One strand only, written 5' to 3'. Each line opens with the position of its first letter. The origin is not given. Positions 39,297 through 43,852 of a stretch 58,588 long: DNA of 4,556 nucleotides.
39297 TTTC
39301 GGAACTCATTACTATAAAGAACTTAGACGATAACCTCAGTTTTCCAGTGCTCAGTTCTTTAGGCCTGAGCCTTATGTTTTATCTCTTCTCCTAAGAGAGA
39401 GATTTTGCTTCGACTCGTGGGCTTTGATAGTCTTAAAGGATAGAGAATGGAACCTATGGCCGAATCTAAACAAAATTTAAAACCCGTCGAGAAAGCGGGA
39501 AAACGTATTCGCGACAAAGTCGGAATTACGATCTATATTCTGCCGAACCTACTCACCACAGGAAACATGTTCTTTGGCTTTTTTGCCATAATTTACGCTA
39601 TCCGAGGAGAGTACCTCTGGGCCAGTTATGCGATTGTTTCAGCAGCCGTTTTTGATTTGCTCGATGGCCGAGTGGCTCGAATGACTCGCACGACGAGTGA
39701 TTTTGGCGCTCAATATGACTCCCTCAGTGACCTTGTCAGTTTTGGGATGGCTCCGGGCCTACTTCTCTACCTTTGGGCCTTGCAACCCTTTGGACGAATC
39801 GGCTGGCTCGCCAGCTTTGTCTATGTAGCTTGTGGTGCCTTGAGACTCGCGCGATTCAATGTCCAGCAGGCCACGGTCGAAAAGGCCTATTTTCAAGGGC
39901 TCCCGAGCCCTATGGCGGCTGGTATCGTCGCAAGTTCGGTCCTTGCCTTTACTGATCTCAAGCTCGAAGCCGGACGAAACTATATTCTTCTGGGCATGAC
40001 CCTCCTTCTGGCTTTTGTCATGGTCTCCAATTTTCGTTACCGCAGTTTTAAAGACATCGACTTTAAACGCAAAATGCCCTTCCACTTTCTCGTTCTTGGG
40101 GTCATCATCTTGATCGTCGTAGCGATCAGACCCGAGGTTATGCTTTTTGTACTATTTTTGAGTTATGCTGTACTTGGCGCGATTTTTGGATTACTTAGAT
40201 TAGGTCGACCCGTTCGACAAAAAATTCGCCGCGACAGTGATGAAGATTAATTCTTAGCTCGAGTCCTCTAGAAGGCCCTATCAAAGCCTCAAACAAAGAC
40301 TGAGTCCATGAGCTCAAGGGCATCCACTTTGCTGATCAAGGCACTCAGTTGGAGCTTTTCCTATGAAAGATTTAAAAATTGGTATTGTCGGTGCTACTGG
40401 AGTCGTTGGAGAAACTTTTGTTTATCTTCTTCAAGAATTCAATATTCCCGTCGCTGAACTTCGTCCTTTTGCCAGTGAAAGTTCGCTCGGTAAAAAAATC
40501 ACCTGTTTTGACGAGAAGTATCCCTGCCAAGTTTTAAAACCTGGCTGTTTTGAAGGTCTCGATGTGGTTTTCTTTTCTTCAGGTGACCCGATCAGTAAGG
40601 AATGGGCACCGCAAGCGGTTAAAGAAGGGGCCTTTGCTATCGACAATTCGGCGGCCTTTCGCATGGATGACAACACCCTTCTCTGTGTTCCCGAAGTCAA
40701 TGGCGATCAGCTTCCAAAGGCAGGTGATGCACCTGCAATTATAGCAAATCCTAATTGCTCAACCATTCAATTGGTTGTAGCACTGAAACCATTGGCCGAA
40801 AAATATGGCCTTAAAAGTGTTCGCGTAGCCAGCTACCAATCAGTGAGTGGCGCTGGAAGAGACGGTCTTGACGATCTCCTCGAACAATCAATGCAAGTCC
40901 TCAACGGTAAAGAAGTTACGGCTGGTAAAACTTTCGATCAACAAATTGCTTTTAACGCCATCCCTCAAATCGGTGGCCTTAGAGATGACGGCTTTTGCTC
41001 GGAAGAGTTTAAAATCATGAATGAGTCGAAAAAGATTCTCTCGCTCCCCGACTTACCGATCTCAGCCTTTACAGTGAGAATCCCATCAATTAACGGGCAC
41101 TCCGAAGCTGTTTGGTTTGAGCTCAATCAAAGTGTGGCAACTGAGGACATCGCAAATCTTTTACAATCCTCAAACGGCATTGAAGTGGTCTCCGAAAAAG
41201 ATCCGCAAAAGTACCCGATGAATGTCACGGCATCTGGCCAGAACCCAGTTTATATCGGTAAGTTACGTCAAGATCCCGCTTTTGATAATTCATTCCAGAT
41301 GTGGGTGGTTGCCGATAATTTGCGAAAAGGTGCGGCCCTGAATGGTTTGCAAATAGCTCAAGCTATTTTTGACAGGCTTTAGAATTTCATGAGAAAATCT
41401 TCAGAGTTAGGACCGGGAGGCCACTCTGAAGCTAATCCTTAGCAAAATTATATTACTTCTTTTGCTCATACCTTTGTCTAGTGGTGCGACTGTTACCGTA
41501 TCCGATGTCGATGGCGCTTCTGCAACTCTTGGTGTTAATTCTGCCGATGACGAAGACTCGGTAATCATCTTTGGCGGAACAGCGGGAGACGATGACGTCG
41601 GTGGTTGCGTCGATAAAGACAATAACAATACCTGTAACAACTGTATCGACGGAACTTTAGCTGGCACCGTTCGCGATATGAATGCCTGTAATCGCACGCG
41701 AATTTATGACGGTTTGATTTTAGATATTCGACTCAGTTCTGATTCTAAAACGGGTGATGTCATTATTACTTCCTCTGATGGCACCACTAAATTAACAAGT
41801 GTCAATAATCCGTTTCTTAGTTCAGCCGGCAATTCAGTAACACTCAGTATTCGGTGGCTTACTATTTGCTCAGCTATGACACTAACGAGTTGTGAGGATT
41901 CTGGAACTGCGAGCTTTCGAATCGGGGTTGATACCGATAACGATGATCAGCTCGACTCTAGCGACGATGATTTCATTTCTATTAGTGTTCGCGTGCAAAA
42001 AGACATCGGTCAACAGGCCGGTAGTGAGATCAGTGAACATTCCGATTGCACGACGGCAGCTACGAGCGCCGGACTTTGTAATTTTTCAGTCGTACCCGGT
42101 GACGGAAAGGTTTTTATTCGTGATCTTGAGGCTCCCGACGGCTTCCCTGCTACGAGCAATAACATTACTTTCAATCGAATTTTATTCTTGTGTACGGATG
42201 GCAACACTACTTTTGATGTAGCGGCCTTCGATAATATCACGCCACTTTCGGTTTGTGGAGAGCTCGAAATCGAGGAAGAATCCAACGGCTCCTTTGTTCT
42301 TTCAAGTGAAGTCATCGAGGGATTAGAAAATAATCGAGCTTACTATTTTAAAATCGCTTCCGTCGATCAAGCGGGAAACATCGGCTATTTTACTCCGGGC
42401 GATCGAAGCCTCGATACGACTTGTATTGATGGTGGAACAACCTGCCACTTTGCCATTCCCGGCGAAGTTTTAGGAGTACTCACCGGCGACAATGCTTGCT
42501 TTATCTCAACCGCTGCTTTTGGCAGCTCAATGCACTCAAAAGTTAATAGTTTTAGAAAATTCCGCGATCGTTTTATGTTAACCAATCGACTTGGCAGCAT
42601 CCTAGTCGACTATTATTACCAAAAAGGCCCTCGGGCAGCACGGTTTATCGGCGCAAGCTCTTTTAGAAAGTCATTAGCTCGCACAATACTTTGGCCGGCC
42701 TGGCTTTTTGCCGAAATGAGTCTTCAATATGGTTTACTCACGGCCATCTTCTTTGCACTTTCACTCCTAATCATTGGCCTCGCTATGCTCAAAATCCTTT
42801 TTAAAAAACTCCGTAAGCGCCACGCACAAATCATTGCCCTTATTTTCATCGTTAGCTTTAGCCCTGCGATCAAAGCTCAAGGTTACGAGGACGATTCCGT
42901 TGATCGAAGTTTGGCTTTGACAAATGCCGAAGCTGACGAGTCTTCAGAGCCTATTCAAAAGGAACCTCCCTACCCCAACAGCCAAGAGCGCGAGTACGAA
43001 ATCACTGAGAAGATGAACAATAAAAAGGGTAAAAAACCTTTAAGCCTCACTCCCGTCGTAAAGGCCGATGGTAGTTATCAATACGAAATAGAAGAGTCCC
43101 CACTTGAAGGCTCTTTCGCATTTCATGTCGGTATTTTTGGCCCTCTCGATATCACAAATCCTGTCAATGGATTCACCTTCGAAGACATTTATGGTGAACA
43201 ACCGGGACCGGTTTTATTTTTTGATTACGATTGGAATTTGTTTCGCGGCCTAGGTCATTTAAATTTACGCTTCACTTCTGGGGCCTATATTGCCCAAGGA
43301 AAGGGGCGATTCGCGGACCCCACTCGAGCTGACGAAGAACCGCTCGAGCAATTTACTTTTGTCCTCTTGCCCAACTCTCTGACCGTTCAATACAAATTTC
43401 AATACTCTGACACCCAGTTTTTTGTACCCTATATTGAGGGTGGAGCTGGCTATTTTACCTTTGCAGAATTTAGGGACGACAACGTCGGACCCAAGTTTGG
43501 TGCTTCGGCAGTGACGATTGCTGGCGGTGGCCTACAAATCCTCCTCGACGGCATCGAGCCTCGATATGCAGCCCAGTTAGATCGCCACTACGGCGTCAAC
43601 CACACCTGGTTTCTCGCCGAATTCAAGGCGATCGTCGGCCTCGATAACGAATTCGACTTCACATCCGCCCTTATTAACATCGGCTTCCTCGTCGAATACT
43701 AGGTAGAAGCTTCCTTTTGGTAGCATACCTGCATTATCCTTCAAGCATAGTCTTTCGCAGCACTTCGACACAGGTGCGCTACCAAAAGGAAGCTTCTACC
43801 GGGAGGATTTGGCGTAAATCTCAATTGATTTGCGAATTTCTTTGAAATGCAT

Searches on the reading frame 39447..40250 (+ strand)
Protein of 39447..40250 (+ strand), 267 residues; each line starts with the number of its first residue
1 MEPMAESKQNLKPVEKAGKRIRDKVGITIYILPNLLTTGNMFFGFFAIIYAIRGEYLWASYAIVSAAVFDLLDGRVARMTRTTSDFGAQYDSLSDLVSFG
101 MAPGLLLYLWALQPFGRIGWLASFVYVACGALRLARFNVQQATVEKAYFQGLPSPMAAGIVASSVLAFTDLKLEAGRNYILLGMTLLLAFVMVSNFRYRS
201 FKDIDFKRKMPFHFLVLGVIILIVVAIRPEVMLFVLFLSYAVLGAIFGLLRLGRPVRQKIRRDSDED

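Call 53: search_protein_families(library=pfam, proteins=[window:39447-40250:+], max_evalue=0.001)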
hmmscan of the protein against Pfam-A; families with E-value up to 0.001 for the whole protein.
window:39447-40250:+ (267 aa): 1 family
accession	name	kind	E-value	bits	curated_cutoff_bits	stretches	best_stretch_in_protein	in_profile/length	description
PF01066.26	CDP-OH_P_transf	-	1.3e-23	84.6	22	1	31-188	2-149/152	CDP-alcohol phosphatidyltransferase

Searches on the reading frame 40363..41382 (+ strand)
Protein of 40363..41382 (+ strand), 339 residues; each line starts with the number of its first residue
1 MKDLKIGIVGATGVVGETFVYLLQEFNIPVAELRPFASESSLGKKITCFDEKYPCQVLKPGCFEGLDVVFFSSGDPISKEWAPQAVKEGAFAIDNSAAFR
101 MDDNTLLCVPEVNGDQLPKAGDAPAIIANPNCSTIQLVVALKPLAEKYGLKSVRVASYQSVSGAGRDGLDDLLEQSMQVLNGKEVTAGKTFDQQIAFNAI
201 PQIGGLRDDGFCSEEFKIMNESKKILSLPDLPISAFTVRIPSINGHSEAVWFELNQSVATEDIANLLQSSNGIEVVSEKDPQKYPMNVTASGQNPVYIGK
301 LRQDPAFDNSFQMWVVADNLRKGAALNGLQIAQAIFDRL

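Call 53: search_protein_families(library=pfam, proteins=[window:40363-41382:+], max_evalue=0.001)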
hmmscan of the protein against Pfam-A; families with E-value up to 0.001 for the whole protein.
window:40363-41382:+ (339 aa): 2 families
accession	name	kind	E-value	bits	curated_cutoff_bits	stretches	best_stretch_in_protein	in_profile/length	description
PF02774.23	Semialdhyde_dhC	-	1.4e-45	156.1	26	1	141-322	1-184/184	Semialdehyde dehydrogenase, dimerisation domain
PF01118.30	Semialdhyde_dh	-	1.6e-28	100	26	1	5-118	1-119/121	Semialdehyde dehydrogenase, NAD binding domain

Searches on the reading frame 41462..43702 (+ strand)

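Call 53: search_protein_families(library=pfam, proteins=[window:41462-43702:+], max_evalue=0.001)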
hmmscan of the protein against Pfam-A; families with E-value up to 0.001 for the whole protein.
window:41462-43702:+ (746 aa): 0 families

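Call 82: search_protein_families(library=ncbifam, proteins=[window:41462-43702:+], max_evalue=0.001)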
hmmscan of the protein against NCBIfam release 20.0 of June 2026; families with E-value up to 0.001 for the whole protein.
window:41462-43702:+ (746 aa): 3 families
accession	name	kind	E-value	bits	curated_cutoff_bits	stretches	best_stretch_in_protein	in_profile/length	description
NF053801.1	OM_Bd0486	exception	5.5e-46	157.4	370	1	532-746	140-356/356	Bd0486 family outer membrane beta-barrel protein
NF040596.1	MXAN_2562_fam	subfamily_domain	4.9e-22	78.6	100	1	550-742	2-204/208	MXAN_2562 family outer membrane beta-barrel protein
NF041770.1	CFI_box_CTERM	domain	2e-20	72.3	40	1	346-412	1-67/69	CFI-box-CTERM domain-containing protein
